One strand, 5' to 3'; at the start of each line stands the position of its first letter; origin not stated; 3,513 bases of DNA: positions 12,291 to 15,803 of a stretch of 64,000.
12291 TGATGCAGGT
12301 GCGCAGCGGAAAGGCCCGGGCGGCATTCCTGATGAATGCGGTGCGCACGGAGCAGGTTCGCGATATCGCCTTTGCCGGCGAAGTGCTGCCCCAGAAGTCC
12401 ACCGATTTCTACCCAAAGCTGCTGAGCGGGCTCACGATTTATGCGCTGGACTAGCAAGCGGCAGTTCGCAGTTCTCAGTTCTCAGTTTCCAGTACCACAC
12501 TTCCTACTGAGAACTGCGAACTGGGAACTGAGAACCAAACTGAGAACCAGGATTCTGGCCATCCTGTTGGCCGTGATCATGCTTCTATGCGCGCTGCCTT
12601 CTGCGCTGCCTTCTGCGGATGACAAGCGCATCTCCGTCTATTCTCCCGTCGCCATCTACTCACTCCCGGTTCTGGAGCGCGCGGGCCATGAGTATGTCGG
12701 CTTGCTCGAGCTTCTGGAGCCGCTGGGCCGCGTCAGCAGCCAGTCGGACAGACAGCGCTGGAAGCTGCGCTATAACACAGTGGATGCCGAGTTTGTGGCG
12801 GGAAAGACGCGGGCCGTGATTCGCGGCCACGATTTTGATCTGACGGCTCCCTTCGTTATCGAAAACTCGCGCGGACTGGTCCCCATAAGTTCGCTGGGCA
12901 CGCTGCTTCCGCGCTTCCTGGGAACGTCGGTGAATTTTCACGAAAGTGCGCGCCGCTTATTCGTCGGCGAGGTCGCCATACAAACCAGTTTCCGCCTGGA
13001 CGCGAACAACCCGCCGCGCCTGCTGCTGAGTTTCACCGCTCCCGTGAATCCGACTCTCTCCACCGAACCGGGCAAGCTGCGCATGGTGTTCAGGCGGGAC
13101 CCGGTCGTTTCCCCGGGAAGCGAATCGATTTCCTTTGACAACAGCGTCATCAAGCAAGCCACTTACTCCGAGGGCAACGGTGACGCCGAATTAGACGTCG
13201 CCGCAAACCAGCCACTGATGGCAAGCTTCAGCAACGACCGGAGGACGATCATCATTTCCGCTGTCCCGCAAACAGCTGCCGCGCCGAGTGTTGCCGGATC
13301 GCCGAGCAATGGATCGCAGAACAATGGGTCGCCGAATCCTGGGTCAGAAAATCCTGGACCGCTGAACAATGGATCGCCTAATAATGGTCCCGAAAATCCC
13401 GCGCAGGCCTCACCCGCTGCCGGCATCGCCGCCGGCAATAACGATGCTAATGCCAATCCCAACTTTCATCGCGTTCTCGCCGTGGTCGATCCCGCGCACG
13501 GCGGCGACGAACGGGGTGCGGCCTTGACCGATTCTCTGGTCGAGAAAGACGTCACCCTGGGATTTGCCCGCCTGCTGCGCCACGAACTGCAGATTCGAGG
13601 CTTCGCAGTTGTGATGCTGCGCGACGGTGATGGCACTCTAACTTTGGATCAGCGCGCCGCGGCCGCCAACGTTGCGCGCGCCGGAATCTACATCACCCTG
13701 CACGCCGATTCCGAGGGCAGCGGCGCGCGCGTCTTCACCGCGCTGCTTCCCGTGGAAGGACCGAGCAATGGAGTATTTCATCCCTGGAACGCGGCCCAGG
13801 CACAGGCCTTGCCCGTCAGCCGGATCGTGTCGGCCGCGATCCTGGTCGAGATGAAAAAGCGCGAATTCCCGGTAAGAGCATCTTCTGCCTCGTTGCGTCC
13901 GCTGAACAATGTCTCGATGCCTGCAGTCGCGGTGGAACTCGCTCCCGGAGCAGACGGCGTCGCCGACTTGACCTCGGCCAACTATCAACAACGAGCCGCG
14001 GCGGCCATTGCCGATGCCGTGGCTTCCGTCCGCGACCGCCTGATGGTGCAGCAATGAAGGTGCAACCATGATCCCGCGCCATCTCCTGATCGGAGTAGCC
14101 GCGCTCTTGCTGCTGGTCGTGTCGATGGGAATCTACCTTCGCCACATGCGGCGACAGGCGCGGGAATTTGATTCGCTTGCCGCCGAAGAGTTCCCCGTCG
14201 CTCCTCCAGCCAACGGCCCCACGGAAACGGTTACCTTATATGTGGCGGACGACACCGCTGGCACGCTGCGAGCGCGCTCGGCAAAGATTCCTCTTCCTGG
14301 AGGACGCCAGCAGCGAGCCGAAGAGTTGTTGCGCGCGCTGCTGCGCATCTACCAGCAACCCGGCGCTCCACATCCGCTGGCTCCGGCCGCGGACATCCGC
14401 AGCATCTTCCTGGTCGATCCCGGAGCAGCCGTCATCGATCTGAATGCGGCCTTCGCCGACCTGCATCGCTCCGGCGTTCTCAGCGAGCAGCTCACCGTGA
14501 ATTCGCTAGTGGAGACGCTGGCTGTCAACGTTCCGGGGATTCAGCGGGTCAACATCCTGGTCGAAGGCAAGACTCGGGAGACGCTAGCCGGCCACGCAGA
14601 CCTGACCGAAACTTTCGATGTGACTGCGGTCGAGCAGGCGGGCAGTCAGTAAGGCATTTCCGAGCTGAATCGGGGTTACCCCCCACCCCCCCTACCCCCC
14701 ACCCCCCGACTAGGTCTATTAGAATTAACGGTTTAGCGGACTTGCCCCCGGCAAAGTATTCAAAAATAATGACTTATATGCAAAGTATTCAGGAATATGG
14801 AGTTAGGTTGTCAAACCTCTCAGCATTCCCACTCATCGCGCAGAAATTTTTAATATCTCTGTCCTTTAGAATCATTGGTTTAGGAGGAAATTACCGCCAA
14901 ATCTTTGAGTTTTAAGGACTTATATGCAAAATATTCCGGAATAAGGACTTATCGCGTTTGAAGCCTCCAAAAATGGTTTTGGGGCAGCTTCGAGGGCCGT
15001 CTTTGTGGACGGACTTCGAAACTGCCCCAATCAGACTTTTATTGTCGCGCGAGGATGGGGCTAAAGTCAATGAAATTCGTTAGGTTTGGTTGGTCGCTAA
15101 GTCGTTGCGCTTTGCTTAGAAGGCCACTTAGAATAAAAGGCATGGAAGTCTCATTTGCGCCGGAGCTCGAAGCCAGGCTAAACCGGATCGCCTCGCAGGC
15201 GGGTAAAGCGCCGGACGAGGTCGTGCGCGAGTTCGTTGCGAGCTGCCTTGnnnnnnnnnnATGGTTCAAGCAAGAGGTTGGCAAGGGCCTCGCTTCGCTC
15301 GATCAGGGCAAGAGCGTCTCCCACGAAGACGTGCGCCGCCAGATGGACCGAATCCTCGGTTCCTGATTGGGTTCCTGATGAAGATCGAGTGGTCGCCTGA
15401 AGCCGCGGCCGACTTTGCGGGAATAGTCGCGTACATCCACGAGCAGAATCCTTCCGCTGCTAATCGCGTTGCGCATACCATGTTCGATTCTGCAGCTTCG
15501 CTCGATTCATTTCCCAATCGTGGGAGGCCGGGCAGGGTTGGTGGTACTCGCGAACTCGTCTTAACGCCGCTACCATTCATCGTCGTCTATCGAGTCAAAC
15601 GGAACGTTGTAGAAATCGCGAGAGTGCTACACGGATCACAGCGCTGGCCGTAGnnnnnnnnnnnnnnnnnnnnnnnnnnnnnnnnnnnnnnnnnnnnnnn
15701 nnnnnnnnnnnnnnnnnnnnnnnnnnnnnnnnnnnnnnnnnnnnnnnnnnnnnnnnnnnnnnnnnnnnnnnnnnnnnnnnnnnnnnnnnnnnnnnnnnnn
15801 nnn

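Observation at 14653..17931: Low-GC ~3.2 kb accessory islet wedged between the amidase/GerMN pair and rph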

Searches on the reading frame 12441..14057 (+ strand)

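Call 3: search_protein_families(library=pfam, proteins=[window:12441-14057:+], max_evalue=0.01)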
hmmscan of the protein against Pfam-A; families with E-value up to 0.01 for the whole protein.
window:12441-14057:+ (538 aa): 2 families
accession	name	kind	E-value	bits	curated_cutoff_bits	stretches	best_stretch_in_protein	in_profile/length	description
PF01520.23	Amidase_3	-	2.5e-27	96.5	27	1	348-528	2-173/174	N-acetylmuramoyl-L-alanine amidase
PF07833.16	Cu_amine_oxidN1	-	0.0028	18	24.2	1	76-153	13-90/108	Copper amine oxidase N-terminal domain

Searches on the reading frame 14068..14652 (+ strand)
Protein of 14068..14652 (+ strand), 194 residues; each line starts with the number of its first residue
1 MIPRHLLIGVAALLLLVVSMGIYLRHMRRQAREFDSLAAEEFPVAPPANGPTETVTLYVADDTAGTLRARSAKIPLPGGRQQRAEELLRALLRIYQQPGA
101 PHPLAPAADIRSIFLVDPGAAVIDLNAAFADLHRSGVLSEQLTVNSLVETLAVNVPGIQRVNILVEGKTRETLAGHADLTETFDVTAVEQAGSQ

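Call 3: search_protein_families(library=pfam, proteins=[window:14068-14652:+], max_evalue=0.01)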
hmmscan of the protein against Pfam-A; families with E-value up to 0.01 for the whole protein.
window:14068-14652:+ (194 aa): 1 family
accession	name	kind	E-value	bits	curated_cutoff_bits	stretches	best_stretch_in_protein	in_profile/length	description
PF10646.14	Germane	-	5.3e-13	50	23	1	56-170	1-116/117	Sporulation and spore germination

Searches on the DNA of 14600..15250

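Call 56: search_rna_families(source=window, start=14600, end=15250, threshold=evalue, max_evalue=1)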
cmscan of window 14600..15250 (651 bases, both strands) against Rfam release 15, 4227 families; matches with E-value up to 1: 1.
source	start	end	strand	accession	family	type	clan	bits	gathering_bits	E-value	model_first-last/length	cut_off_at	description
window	14908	15030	-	RF01635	ceN45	Gene; snRNA; snoRNA; HACA-box;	-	20.4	60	0.22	1-128/128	no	Caenorhabditis snoRNA ceN45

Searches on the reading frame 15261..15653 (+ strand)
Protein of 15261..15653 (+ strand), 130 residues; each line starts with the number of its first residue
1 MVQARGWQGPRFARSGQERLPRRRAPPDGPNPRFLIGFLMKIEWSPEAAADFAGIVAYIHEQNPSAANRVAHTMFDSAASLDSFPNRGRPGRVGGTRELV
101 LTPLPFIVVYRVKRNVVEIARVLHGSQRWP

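Call 3: search_protein_families(library=pfam, proteins=[window:15261-15653:+], max_evalue=0.01)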
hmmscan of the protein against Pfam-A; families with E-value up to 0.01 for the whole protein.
window:15261-15653:+ (130 aa): 1 family
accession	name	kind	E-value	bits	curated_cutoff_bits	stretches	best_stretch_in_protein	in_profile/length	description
PF05016.21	ParE_toxin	-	1.4e-17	64.5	23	1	42-129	1-89/89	ParE toxin of type II toxin-antitoxin system, parDE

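Call 4: search_protein_families(library=padloc, proteins=[window:15261-15653:+], max_evalue=0.01)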
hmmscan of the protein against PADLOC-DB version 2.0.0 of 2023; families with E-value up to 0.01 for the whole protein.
window:15261-15653:+ (130 aa): 0 families
